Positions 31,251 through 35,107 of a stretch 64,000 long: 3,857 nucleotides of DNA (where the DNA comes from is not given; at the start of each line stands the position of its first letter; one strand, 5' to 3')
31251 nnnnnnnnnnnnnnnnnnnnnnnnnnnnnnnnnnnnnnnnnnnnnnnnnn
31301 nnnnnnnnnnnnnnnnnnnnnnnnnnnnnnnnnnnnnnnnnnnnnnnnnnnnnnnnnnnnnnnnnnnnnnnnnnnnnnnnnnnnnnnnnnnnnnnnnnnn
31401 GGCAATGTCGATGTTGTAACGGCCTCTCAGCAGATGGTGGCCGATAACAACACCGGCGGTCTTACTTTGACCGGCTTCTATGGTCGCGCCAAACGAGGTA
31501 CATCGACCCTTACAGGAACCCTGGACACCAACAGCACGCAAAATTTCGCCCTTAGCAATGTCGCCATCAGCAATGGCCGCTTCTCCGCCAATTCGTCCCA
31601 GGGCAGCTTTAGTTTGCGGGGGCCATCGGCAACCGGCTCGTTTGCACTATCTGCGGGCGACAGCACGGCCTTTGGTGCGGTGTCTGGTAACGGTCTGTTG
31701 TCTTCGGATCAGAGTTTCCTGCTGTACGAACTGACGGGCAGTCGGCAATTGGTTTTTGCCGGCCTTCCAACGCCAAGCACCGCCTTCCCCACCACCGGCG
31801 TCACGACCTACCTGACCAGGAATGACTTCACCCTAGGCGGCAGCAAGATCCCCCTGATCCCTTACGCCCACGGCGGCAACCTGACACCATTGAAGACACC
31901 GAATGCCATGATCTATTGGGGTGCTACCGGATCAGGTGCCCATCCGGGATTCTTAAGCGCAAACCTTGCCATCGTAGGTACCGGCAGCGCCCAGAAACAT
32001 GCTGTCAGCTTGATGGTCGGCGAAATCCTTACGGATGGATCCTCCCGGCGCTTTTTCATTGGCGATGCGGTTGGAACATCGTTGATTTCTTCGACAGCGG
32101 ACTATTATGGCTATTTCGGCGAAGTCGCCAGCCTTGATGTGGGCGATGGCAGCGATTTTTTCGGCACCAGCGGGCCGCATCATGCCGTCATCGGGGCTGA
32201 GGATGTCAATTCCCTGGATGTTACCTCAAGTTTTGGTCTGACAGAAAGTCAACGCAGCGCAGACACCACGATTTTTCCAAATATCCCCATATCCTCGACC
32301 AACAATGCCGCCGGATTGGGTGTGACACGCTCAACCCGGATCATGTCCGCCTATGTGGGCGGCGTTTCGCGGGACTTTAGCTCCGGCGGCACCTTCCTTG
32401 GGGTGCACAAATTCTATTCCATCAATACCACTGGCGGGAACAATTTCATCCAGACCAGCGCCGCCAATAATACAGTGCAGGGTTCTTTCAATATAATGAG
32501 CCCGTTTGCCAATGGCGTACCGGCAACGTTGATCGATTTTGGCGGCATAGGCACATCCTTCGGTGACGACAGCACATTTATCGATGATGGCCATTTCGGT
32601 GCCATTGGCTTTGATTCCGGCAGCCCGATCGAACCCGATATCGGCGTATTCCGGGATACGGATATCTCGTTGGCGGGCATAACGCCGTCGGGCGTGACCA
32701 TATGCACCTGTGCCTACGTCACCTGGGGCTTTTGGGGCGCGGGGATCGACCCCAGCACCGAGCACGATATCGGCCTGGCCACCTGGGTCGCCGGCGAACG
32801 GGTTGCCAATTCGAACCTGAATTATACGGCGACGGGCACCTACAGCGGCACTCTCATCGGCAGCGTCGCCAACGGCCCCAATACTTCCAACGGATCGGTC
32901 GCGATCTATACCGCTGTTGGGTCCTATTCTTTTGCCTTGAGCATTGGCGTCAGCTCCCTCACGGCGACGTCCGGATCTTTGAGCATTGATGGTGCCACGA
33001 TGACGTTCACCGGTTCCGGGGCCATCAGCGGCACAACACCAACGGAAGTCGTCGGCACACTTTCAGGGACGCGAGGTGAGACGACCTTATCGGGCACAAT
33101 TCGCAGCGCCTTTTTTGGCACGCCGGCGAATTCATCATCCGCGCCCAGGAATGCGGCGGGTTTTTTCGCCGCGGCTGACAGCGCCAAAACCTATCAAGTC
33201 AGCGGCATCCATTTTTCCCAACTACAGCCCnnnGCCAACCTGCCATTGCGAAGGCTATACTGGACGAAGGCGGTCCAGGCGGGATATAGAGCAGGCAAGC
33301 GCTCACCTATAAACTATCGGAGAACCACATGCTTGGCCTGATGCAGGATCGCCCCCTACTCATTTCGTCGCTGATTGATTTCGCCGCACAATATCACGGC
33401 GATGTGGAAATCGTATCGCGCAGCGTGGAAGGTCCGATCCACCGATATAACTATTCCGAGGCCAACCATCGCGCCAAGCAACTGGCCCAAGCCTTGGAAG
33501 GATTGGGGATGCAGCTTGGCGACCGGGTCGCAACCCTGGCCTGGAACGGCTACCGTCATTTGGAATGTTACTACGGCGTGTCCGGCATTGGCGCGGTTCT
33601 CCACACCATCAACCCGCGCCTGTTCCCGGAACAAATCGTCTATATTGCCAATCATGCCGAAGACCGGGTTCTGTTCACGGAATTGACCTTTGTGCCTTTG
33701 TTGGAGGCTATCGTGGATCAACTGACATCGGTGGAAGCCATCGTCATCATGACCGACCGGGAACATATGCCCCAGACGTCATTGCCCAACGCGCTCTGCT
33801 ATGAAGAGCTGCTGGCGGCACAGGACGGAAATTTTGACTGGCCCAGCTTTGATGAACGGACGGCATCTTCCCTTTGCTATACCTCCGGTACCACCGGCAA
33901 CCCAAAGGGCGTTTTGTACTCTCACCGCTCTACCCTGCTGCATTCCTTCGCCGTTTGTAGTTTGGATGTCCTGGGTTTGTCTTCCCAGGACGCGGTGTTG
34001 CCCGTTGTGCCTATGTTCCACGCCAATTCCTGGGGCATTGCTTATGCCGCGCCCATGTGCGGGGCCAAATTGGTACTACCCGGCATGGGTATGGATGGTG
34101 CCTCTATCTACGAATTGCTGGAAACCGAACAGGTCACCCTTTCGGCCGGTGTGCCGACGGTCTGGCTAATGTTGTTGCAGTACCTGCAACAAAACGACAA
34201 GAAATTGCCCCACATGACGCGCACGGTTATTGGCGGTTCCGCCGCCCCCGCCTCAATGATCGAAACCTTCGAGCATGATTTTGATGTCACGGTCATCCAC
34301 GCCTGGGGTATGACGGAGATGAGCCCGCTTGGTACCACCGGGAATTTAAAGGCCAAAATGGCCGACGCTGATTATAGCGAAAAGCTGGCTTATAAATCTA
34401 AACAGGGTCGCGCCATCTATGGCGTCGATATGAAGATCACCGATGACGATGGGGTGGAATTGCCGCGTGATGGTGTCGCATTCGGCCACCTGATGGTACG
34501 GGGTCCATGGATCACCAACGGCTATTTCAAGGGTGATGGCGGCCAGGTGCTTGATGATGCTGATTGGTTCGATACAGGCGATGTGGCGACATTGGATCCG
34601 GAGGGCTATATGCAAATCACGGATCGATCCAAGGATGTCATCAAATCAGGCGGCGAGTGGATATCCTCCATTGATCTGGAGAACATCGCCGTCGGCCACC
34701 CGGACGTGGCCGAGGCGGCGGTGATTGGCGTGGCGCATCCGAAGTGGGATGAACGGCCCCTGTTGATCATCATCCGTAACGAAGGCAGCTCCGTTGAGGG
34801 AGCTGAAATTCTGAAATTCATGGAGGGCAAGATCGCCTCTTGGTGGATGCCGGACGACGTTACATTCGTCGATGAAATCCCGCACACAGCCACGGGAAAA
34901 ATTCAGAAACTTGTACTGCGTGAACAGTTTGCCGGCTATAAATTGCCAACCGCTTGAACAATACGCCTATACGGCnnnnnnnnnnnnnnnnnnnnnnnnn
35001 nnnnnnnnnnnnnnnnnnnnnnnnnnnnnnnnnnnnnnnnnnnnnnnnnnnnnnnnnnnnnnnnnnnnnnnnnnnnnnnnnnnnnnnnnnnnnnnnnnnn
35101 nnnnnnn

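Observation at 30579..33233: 884-aa secreted protein combining a FecR-type domain with a long Gly/Ser/Thr beta-rich region and a TbpB/fHbp-like C-terminus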

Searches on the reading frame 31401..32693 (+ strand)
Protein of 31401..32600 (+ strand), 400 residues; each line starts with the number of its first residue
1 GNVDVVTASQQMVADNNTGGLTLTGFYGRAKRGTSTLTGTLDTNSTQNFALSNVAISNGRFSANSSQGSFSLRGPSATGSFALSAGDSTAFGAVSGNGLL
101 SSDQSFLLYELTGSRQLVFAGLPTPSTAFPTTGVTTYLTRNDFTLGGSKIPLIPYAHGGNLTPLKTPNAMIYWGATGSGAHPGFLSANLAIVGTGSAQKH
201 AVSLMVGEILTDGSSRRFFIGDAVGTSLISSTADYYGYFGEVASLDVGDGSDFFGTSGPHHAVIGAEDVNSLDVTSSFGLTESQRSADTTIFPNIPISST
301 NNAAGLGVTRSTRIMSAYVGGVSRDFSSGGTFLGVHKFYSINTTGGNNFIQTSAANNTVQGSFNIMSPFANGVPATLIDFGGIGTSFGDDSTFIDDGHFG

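Call 4: search_protein_families(library=pfam, proteins=[window:31401-32600:+], max_evalue=10)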
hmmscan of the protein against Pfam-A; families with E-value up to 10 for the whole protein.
window:31401-32600:+ (400 aa): 1 family
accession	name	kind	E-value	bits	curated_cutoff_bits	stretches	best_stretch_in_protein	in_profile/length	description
PF22770.2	POP1_C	-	0.32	11.6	24.3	1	77-102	118-143/174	POP1 C-terminal domain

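Call 60: search_solved_structures(query=A4, max_evalue=10)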
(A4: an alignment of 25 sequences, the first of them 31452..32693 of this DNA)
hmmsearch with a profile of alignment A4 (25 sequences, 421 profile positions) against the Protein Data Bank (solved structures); distinct sequences matched with E-value up to 10: 0.

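Call 68: predict_structure(alignment_id=A4)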
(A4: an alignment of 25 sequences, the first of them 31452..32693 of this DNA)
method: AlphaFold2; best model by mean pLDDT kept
length: 414 residues; sequences in the alignment: 25
mean_pLDDT: 88.6   pTM: 0.90
mean pLDDT of the five models: 88.6, 88.5, 88.1, 86.5, 83.6
residues with pLDDT >= 90: 278; 70-90: 102; 50-70: 31; < 50: 3
segments of 3 or more residues with pLDDT < 50: none
pLDDT, mean of each block of 10 residues (from residue 1): 82 95 94 93 91 90 87 93 96 93 97 94 97 97 94 84 89 87 94 95 96 85 96 97 98 95 88 96 86 91 78 77 69 92 86 69 84 92 82 71 78 53
secondary structure, 60 per line:
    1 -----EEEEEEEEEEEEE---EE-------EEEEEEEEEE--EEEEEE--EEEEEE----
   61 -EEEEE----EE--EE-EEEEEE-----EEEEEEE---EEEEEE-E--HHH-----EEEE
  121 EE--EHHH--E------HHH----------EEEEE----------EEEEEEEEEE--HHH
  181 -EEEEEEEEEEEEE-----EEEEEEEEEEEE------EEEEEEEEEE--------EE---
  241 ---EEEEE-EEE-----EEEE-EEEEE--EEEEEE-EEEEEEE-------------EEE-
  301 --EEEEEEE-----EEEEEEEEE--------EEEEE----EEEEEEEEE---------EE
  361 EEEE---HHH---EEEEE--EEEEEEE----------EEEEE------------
elements in order: E6-18 E31-40 E43-48 E51-56 E62-66 E78-83 E89-95 E99-104 E117-122 E151-155 E166-175 E182-194 E200-211 E218-227 E244-248 E250-252 E258-261 E263-267 E270-275 E277-283 E297-299 E303-309 E315-323 E332-336 E341-349 E359-364 E374-378 E381-387 E398-402

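Call 72: fold_search(model_id=the predicted structure, library=pdb)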
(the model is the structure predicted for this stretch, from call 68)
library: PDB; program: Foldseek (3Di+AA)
matches with E <= 10: 363; with E <= 0.001: 0
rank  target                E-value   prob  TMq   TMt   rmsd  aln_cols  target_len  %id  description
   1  7jrd_A                1.0e-02  0.18  0.15  0.12  24.0       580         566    7  The crystal structure of lactoferrin binding protein B (LbpB) from Neisseria meningitidis in complex with human lactof (released 2021-10-13)
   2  4o4u_C                2.2e-02  0.94  0.26  0.22  15.0       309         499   10  Crystal structure of the vaccine antigen Transferrin Binding Protein B (TbpB) mutant Trp-176-Ala from Haemophilus para (released 2015-01-14)
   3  3hol                  2.3e-02  0.14  0.13  0.11  23.2       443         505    9  The Structure of Intact Ap-TbpB (N and C lobes) (released 2009-10-06)
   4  4o4u_D                5.5e-02  0.72  0.22  0.18  17.1       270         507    8  Crystal structure of the vaccine antigen Transferrin Binding Protein B (TbpB) mutant Trp-176-Ala from Haemophilus para (released 2015-01-14)
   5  3pqs                  5.5e-02  0.16  0.16  0.14  21.4       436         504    9  The crystal structures of porcine pathogen ApH87_TbpB (released 2011-02-02)
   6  4o4x_A                5.7e-02  0.20  0.17  0.15  17.0       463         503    8  Crystal structure of the vaccine antigen Transferrin Binding Protein B (TbpB) double mutant Tyr-167-Ala and Trp-176-Al (released 2015-01-14)
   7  4o3z                  5.7e-02  0.12  0.15  0.13  21.1       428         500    8  Crystal structure of the vaccine antigen Transferrin Binding Protein B (TbpB) mutant Tyr-95-Ala from Actinobacillus pleu (released 2015-01-14)
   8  4o4x_B                6.9e-02  0.82  0.27  0.23  13.5       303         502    9  Crystal structure of the vaccine antigen Transferrin Binding Protein B (TbpB) double mutant Tyr-167-Ala and Trp-176-Al (released 2015-01-14)
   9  4o49                  8.8e-02  0.14  0.16  0.14  21.2       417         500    8  Crystal structure of the vaccine antigen Transferrin Binding Protein B (TbpB) mutant Tyr-174-Ala from Actinobacillus ple (released 2015-01-14)
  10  9pa8_B                9.7e-02  0.08  0.15  0.12  22.6       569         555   11  NmTbpB and Tf protein complex (released 2026-03-04)
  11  4o4u_B                1.2e-01  0.57  0.21  0.18  17.2       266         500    9  Crystal structure of the vaccine antigen Transferrin Binding Protein B (TbpB) mutant Trp-176-Ala from Haemophilus para (released 2015-01-14)
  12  6b7l                  1.2e-01  0.16  0.17  0.21  13.7       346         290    9  Aeromonas veronii immune modulator A (released 2018-10-03)
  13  3v8u_A                1.2e-01  0.10  0.18  0.15  23.4       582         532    8  The crystal structure of transferrin binding protein B (TbpB) from Neisseria meningitidis serogroup B (released 2012-02-15)
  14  6qfy_A                1.2e-01  0.06  0.10  0.13  22.1       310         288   10  CRYSTAL STRUCTURE OF PORCINE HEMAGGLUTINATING ENCEPHALOMYELITIS VIRUS SPIKE PROTEIN LECTIN DOMAIN (released 2019-02-06)
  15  4o4u_A                1.3e-01  0.57  0.24  0.20  16.4       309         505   10  Crystal structure of the vaccine antigen Transferrin Binding Protein B (TbpB) mutant Trp-176-Ala from Haemophilus para (released 2015-01-14)
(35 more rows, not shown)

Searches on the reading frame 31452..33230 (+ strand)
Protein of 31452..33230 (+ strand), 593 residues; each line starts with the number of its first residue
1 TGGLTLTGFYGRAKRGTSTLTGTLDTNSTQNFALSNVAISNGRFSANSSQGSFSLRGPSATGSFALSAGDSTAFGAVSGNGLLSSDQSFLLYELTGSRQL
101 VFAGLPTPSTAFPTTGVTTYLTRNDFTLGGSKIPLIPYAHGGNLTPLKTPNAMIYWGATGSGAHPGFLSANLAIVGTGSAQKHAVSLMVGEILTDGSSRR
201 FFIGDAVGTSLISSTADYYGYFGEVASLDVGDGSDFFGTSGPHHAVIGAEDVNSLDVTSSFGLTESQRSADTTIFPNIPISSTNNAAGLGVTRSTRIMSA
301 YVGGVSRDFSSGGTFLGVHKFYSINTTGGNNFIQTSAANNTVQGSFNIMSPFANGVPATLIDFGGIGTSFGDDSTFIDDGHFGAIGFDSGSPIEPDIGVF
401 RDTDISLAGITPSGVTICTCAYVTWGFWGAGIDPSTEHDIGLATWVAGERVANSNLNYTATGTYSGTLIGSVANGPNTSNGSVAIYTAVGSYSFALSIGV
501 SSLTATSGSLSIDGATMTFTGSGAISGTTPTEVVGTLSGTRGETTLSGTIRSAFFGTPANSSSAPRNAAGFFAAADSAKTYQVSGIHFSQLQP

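Call 93: search_protein_representatives(protein=window:31452-33230:+)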
Query: 593 residues. Proteins with E-value up to 0.001 (for the whole library): 227; up to 1e-10: 135; up to 1e-30: 58. The best 150 are listed.
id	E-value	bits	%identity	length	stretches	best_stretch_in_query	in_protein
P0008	1.8e-225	766.3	61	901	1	2-593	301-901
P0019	5.2e-224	761.5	62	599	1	4-593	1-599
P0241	6.0e-194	662.3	69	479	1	128-593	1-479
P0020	1.9e-87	310.7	56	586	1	2-290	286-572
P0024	2.0e-78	280.9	39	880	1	5-589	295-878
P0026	2.8e-72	260.6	38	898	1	5-590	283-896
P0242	2.1e-67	244.5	38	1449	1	6-551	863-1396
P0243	2.4e-66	241.0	64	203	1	355-541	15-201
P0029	5.7e-61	223.3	38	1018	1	6-590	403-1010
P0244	1.2e-56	209.0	39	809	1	9-570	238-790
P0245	4.0e-54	200.7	37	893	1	8-589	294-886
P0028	7.4e-51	189.9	36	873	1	3-570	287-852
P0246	1.3e-50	189.1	41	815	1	4-477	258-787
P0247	2.7e-50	188.0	37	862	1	2-586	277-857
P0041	1.6e-49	185.4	36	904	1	4-566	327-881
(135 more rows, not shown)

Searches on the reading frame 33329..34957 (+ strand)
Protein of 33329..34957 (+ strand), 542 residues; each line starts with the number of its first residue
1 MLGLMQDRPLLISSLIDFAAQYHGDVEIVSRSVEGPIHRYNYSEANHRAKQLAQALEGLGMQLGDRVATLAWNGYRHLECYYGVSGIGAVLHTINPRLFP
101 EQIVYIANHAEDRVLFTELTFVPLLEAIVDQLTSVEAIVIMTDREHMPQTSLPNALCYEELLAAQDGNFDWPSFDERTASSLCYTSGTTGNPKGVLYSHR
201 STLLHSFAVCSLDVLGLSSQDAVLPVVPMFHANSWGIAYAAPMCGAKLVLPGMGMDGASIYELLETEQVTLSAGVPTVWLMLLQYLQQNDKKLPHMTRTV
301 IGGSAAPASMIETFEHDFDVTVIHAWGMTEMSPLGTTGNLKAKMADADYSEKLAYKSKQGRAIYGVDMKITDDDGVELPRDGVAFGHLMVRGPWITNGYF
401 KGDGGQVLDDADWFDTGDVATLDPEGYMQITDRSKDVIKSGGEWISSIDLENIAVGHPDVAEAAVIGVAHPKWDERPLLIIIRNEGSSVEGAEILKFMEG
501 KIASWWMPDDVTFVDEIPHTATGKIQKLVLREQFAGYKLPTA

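Call 3: search_protein_families(library=pfam, proteins=[window:33329-34957:+], max_evalue=0.01)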
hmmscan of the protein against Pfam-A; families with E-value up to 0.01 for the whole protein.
window:33329-34957:+ (542 aa): 2 families
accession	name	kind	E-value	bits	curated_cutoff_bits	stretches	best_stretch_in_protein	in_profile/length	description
PF00501.34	AMP-binding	-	9.4e-75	252.2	29.9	1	19-400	5-384/384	AMP-binding enzyme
PF13193.12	AMP-binding_C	-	2e-17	64.3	24.5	1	450-524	2-76/76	AMP-binding enzyme C-terminal domain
